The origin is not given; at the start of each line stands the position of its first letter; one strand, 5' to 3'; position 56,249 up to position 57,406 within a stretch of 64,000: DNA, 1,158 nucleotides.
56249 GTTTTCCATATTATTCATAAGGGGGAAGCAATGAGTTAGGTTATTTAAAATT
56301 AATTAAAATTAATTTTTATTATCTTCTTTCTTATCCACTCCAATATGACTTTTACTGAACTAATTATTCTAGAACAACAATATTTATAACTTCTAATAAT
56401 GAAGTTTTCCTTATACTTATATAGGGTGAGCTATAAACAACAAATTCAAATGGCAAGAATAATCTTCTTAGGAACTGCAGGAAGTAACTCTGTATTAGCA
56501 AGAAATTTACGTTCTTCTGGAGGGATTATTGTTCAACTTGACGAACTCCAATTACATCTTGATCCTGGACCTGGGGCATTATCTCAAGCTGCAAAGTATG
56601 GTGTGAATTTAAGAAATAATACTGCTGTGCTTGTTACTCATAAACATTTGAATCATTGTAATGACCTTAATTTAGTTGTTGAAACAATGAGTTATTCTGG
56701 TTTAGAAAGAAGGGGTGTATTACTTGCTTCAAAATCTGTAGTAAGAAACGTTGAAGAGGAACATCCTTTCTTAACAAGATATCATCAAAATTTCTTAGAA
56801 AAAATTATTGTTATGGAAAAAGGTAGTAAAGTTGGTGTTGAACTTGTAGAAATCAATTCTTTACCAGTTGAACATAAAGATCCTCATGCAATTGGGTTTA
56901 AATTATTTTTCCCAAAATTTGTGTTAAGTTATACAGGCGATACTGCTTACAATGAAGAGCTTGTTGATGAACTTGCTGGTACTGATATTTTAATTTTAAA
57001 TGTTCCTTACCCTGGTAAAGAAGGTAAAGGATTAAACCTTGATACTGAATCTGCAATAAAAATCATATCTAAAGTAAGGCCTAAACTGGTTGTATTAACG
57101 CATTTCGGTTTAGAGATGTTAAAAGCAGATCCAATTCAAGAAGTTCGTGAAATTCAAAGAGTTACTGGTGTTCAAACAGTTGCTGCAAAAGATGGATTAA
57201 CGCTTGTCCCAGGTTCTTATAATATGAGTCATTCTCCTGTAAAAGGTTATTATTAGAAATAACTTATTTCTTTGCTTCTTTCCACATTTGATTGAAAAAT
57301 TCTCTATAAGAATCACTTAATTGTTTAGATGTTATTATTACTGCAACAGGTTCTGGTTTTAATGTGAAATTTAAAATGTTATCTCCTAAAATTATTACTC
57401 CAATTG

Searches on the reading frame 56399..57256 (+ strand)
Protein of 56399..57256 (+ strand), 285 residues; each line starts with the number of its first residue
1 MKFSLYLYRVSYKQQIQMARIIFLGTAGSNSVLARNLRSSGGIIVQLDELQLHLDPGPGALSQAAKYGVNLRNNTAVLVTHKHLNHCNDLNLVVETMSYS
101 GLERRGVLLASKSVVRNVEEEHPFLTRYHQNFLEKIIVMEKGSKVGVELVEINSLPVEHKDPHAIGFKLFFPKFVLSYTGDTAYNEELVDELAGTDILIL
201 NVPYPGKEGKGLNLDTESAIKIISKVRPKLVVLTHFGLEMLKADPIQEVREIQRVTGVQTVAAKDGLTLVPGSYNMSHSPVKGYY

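Call 83: search_protein_families(library=pfam, proteins=[window:56399-57256:+], max_evalue=0.001)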
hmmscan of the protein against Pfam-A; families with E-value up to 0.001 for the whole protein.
window:56399-57256:+ (285 aa): 2 families
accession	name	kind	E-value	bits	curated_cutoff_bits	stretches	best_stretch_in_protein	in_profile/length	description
PF12706.13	Lactamase_B_2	-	7.1e-20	71.9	27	1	53-236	4-200/200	Beta-lactamase superfamily domain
PF13483.12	Lactamase_B_3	-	6.4e-09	36.4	24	1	48-235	15-160/160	Beta-lactamase superfamily domain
